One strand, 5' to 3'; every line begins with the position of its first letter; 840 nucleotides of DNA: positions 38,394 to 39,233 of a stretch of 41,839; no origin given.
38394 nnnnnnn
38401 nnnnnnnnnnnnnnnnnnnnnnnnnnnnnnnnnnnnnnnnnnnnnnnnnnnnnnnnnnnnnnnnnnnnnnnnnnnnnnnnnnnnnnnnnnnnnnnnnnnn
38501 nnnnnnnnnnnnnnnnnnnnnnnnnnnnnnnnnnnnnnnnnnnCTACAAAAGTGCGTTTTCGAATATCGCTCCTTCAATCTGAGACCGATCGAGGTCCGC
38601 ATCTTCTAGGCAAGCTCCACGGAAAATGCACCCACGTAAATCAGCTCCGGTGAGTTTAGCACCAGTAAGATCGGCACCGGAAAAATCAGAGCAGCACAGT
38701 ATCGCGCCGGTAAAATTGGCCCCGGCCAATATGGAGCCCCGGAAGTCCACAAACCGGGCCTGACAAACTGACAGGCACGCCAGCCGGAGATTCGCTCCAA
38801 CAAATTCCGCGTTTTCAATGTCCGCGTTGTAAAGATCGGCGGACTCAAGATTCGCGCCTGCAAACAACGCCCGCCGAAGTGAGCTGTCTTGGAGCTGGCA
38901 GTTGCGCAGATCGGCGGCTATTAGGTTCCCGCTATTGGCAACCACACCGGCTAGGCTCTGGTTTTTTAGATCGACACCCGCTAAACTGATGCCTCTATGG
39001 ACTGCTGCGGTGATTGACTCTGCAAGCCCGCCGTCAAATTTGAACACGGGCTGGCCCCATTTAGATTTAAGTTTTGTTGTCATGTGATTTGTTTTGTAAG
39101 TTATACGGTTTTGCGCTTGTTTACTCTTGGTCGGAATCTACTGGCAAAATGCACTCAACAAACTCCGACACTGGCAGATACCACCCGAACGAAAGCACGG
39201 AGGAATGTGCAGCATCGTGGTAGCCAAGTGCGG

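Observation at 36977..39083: Three tandem pentapeptide-repeat proteins in the early operon: candidate DNA-mimic anti-defence or topoisomerase-modulating set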

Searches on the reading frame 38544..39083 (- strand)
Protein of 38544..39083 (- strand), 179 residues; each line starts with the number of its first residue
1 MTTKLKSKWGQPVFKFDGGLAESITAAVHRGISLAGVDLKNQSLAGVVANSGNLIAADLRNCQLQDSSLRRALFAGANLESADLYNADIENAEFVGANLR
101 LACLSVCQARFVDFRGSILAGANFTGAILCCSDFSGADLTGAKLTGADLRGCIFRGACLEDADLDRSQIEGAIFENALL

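Call 4: search_protein_families(library=pfam, proteins=[window:38544-39083:-], max_evalue=0.01)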
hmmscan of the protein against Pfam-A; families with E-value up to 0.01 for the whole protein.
window:38544-39083:- (179 aa): 4 families
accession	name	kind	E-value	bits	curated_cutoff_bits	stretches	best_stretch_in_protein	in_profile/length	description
PF00805.28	Pentapeptide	-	2.5e-30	104.1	20.2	4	112-146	6-40/40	Pentapeptide repeats (8 copies)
PF13599.13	Pentapeptide_4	-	1.1e-27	96.3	38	4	68-143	2-77/78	Pentapeptide repeat region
PF13576.12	Pentapeptide_3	-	1.4e-14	54.5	27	3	135-176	2-46/48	Pentapeptide repeats (9 copies)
PF25296.1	Decapeptide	-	0.00091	19.5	45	0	56-124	4-72/74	Decapeptide repeat region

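Call 6: search_protein_families(library=phrogs, proteins=[window:38544-39083:-], max_evalue=0.001)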
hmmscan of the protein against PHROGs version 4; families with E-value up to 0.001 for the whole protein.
window:38544-39083:- (179 aa): 8 families
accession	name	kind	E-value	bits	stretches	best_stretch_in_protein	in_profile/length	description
phrog_923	-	unknown function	5.3e-19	68.4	2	87-177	797-884/990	-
phrog_31265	-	unknown function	1.4e-17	65.5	1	38-172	20-149/264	-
phrog_15350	-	unknown function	2.3e-17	64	1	33-178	111-270/494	-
phrog_7713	-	unknown function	1.3e-16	61.2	2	120-166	33-81/103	-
phrog_12514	-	unknown function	4.8e-16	60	2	88-167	165-244/287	-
phrog_30240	-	unknown function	6.6e-10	39.4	1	32-174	88-270/438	-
phrog_7653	-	unknown function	7.7e-10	38.7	1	30-130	209-310/782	-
phrog_31567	-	unknown function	0.00064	20.7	0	120-152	41-73/151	-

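Call 23: search_protein_families(library=ncbifam, proteins=[window:38544-39083:-], max_evalue=0.01)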
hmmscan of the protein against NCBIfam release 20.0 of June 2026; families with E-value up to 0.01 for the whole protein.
window:38544-39083:- (179 aa): 17 families
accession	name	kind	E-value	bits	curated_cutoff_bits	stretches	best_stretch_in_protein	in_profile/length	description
NF052603.1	penta_Alr5209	equivalog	8.5e-24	83.9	125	3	113-174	14-75/113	Alr5209 family pentapeptide repeat protein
NF047416.1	penta_HetL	equivalog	3.3e-17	62.7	260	1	83-178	24-114/218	heterocyst differentiation pentapeptide repeat protein HetL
NF011743.0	PRK15196.1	equivalog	2.5e-15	56.2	354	2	113-178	153-218/350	type III secretion system effector PipB2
NF011744.0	PRK15197.1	equivalog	1.7e-11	43.9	274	2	28-106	180-258/291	SPI-2 type III secretion system effector PipB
NF000349.1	mfpA_AE000516.2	equivalog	1.8e-11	44.2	360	2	33-121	93-182/183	pentapeptide repeat protein MfpA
NF038182.1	penta_rpt_SmQnr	exception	2.3e-09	37.4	460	2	97-173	120-196/215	SmQnr family pentapeptide repeat protein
NF033086.2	penta_rpt_Qnr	equivalog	9.7e-09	35.2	240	1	36-128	4-97/211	Qnr family pentapeptide repeat protein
NF000071.4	penta_rpt_QnrA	exception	3.9e-08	33.3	450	1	38-166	12-141/218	QnrA family quinolone resistance pentapeptide repeat protein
NF000139.2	penta_rpt_QnrD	exception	2.7e-07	30.8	425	1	49-170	74-197/214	QnrD family quinolone resistance pentapeptide repeat protein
NF033375.2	penta_rpt_QnrE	exception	7.5e-07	29.3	480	1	49-132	30-114/214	QnrE family quinolone resistance pentapeptide repeat protein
NF012151.0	penta_rpt_QnrAS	exception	1.1e-06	28.9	490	1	38-171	12-146/218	QnrAS family quinolone resistance pentapeptide repeat protein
NF012152.0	penta_rpt_QnrC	exception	1.1e-06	28.8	500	1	52-168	57-173/221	QnrC family quinolone resistance pentapeptide repeat protein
NF000421.1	penta_rpt_QnrVC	exception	3.3e-06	27.2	460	1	37-173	11-148/218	QnrVC family quinolone resistance pentapeptide repeat protein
NF000420.1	penta_rpt_QnrB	exception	3.7e-06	27.1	460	0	53-127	34-109/214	QnrB family quinolone resistance pentapeptide repeat protein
NF000056.3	penta_rpt_QnrS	exception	6.1e-06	26.1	460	1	41-163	15-138/218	QnrS family quinolone resistance pentapeptide repeat protein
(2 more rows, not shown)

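Call 24: search_protein_families(library=padloc, proteins=[window:38544-39083:-], max_evalue=0.01)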
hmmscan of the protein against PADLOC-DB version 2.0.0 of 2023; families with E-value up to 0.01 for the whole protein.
window:38544-39083:- (179 aa): 0 families

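Call 77: search_dna_similar(query=window:38544-39083:-, collection=phages, mode=protein, max_rows=40, rows=spread, max_evalue=1e-8)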
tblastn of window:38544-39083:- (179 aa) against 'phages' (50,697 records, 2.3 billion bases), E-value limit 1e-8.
Records with a match: 307; places in all: 580; records where one place covers at least 80% of the query: 203.
Best place of each record, by identity: <60% 307.
By first word of the organism name: Mycobacterium 123; Rheinheimera 104; Listeria 18; Ralstonia 12; Caulobacter 7; Microcystis 7; Salmonella 7; Edwardsiella 5; Acinetobacter 4; Bacteriophage 3; and 13 more.
By host as written in the record: Rheinheimera sp. BAL341 104; Mycobacterium smegmatis mc2 155 88; Mycobacterium smegmatis mc2155 15; Listeria monocytogenes 14; Mycobacterium smegmatis mc#155 13; - 10; Caulobacter vibrioides CB15 5; Ralstonia solanacearum PS025 4; and 36 more.
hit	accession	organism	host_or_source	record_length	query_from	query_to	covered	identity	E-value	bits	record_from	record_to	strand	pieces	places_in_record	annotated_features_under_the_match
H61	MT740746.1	Ralstonia phage Sarlave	Ralstonia pseudosolanacearum I-31 ...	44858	1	179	100%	38.3%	9e-16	79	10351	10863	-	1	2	hypothetical protein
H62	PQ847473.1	Escherichia phage vB_EcoP_P64441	Escherichia coli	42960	33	179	82%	42.2%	5e-17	83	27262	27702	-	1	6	pentapeptide repeat-containing protein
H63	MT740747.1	Ralstonia phage Simangalove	Ralstonia pseudosolanacearum I-31 ...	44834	1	173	97%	35.1%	2e-12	70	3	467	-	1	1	none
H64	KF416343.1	Mycobacterium phage Goku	Mycobacterium smegmatis mc2 155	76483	1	166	93%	35.7%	1e-9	62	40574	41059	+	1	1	56: pentapeptide repeat protein | 55: hypothetical protein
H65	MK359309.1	Mycobacterium phage Czyszczon1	Mycobacterium smegmatis mc2 155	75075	1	166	93%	35.3%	1e-9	62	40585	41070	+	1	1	59: hypothetical protein | 58: hypothetical protein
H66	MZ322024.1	Mycobacterium phage JeTaime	Mycobacterium smegmatis mc2 155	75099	1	166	93%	35.3%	1e-9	62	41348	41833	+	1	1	58: pentapeptide repeat protein | 57: hypothetical protein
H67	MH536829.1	Mycobacterium phage TBrady12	Mycobacterium smegmatis mc2155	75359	1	166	93%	35.3%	1e-9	62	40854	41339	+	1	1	61: pentapeptide repeat protein | 60: hypothetical protein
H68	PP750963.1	Mycobacterium phage Stank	Mycobacterium smegmatis mc2155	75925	1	166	93%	35.3%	1e-9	62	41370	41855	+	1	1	62: pentapeptide repeat protein | 61: hypothetical protein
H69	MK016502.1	Mycobacterium phage Pat3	Mycobacterium smegmatis mc2 155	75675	1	166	93%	35.3%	5e-9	60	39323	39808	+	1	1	56: hypothetical protein | 55: hypothetical protein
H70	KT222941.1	Mycobacterium phage NelitzaMV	Mycobacterium smegmatis mc2 155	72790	1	166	93%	35.3%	6e-9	60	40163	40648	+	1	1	pentapeptide repeat protein | hypothetical protein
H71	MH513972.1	Mycobacterium phage IHOP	Mycobacterium smegmatis mc2155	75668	1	166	93%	35.3%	6e-9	60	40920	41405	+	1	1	56: pentapeptide repeat protein | 55: hypothetical protein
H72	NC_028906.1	Mycobacterium phage Toto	Mycobacterium smegmatis mc2 155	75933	1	166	93%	35.3%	6e-9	60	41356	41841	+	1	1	57: hypothetical protein | 56: hypothetical protein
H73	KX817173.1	Mycobacterium phage Tuco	Mycobacterium smegmatis mc2 155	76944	1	166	93%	35.3%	6e-9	60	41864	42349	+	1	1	pentapeptide repeat protein | membrane domain protein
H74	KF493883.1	Mycobacterium phage Mosby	Mycobacterium smegmatis mc2 155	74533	1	166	93%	34.7%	5e-9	60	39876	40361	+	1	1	54: pentapeptide repeat protein | 53: hypothetical protein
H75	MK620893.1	Mycobacterium phage HanKaySha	Mycobacterium smegmatis mc2 155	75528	1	166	93%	34.7%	5e-9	60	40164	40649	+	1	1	57: pentapeptide repeat protein | 56: hypothetical protein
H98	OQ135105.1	Caulobacter phage BL94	Caulobacter vibrioides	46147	62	172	62%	39.6%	2e-9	61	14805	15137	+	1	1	BL94_gp020: pentapeptide repeat family protein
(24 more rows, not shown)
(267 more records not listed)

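Call 78: get_annotated_region(hit=H98, flank=6000)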
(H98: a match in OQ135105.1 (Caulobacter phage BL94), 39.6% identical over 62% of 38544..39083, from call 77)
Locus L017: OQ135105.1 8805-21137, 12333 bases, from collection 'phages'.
description: Caulobacter phage BL94, complete genome.
organism: Caulobacter phage BL94 (NCBI taxid 3020397)
taxonomy: Viruses; Duplodnaviria; Heunggongvirae; Uroviricota; Caudoviricetes; Rauchvirus
host: Caulobacter vibrioides; source: -; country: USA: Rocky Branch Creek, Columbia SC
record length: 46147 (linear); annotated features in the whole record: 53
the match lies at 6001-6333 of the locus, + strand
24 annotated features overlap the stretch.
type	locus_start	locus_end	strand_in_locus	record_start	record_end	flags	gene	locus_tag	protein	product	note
CDS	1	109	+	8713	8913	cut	BL94_gp012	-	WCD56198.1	hypothetical protein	-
CDS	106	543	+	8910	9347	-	BL94_gp013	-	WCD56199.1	hypothetical protein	-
CDS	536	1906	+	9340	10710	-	BL94_gp014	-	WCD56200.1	hypothetical protein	-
CDS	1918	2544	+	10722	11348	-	BL94_gp015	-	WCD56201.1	hypothetical protein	-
CDS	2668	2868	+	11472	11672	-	BL94_gp016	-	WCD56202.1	hypothetical protein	-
CDS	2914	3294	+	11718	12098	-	BL94_gp017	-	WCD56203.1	hypothetical protein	-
CDS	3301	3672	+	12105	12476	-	BL94_gp018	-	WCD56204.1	hypothetical protein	-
CDS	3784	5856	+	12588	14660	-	BL94_gp019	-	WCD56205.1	DNA polymerase I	-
CDS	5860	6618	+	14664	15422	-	BL94_gp020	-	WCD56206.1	pentapeptide repeat family protein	-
CDS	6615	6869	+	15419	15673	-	BL94_gp021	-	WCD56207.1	hypothetical protein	-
CDS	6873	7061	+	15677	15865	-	BL94_gp022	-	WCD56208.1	hypothetical protein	-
CDS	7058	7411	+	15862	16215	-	BL94_gp023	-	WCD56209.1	hypothetical protein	-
CDS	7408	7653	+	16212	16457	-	BL94_gp024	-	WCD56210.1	hypothetical protein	-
CDS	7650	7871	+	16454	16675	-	BL94_gp025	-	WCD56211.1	hypothetical protein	-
CDS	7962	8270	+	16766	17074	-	BL94_gp026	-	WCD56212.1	hypothetical protein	-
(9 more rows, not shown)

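Call 79: get_annotated_region(hit=H62, flank=4000)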
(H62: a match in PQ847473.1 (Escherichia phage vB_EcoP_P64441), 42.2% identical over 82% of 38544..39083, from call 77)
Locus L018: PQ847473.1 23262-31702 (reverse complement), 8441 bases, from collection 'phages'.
description: Escherichia phage vB_EcoP_P64441, complete genome.
organism: Escherichia phage vB_EcoP_P64441 (NCBI taxid 3403485)
taxonomy: Viruses; Duplodnaviria; Heunggongvirae; Uroviricota; Caudoviricetes; Autographivirales; Autoscriptoviridae; Slopekvirinae
host: Escherichia coli; source: -; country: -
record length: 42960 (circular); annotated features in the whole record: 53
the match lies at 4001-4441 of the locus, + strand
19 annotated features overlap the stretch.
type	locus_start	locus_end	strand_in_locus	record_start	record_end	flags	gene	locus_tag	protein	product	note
CDS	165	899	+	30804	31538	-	-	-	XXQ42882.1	hypothetical protein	-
CDS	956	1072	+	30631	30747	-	-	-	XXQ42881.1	hypothetical protein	-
CDS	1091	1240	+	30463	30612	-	-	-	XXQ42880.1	hypothetical protein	-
CDS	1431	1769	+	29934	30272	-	-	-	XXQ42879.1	hypothetical protein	-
CDS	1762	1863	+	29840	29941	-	-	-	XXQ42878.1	hypothetical protein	-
CDS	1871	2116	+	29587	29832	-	-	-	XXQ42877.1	hypothetical protein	-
CDS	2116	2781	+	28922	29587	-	-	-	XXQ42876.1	DNA binding protein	-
CDS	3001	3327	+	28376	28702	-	-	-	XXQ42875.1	hypothetical protein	-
CDS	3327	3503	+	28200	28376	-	-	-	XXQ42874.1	hypothetical protein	-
CDS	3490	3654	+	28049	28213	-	-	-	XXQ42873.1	hypothetical protein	-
CDS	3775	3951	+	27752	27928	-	-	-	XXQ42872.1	hypothetical protein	-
CDS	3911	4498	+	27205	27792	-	-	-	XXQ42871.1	pentapeptide repeat-containing protein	-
CDS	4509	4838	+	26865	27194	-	-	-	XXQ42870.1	hypothetical protein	-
CDS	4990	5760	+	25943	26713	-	-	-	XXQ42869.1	putative primase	-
CDS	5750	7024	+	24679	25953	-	-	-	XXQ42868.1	DNA helicase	-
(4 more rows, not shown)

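Call 80: search_protein_families(library=pfam, proteins=[L017:5860-6618:+, L018:3911-4498:+], max_evalue=0.001)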
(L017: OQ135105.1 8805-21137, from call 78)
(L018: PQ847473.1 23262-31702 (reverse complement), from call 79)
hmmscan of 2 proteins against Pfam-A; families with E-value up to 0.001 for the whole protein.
L017:5860-6618:+ (252 aa): 3 families
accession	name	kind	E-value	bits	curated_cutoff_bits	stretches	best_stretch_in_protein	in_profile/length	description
PF00805.28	Pentapeptide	-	6.5e-45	150.7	20.2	4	88-127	1-40/40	Pentapeptide repeats (8 copies)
PF13576.12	Pentapeptide_3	-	1e-17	64.5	27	2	103-143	4-47/48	Pentapeptide repeats (9 copies)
PF13599.13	Pentapeptide_4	-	2.7e-11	43.8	38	1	98-161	11-74/78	Pentapeptide repeat region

L018:3911-4498:+ (195 aa): 4 families
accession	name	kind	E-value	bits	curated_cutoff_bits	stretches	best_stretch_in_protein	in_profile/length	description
PF00805.28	Pentapeptide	-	3.3e-58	193.2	20.2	5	150-188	1-39/40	Pentapeptide repeats (8 copies)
PF13576.12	Pentapeptide_3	-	1.5e-19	70.4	27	2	143-185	2-47/48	Pentapeptide repeats (9 copies)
PF13599.13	Pentapeptide_4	-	1.2e-15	57.8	38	2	45-110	11-76/78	Pentapeptide repeat region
PF25296.1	Decapeptide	-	8.5e-14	51.6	45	2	56-122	6-72/74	Decapeptide repeat region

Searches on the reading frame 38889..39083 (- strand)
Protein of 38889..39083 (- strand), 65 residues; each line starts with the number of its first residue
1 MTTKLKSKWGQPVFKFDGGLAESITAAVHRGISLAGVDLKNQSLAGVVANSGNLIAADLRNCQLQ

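Call 104: find_homologous_proteins(query=A5, max_evalue=0.001)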
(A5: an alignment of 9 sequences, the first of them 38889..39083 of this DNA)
Query A5 (9 sequences) (65 aa, profile of the alignment): 990 proteins with E <= 0.001 among 3411 candidates; the best 120 are listed.
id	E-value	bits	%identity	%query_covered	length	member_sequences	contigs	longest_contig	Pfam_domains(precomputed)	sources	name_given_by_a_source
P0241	4.8e-23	99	37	54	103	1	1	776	PF13576.13,PF00805.29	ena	-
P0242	2.9e-20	90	28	100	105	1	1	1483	PF00805.29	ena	-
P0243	1.6e-19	87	27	100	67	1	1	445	PF00805.29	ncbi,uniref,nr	ncbi:pentapeptide repeat-containing protein, partial [Mycobacterium tuberculosis]|uniref:pentapeptid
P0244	2.5e-19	87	26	98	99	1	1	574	PF00805.29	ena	-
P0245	6.0e-19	86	32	69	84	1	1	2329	PF00805.29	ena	-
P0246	8.1e-19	85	33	80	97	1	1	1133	PF13576.13,PF00805.29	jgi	jgi:uncharacterized protein YjbI with pentapeptide repeats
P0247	9.9e-19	85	31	65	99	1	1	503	PF00805.29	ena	-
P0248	1.3e-18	85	31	95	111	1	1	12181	PF13576.13,PF00805.29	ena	-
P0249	1.9e-18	84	24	100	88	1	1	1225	PF00805.29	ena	-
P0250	2.0e-18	84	26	95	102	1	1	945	PF00805.29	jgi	-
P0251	2.6e-18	84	37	54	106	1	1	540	PF00805.29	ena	-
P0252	2.9e-18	83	26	69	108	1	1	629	PF13576.13,PF13599.14,PF00805.29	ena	-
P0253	4.4e-18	83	27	98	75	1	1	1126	PF00805.29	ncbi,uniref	ncbi:pentapeptide repeat-containing protein, partial [Burkholderia gladioli]|uniref:pentapeptide rep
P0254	9.0e-18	82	29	65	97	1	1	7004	PF13576.13,PF00805.29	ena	-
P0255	1.2e-17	81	25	98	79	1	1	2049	PF00805.29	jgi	jgi:uncharacterized protein YjbI with pentapeptide repeats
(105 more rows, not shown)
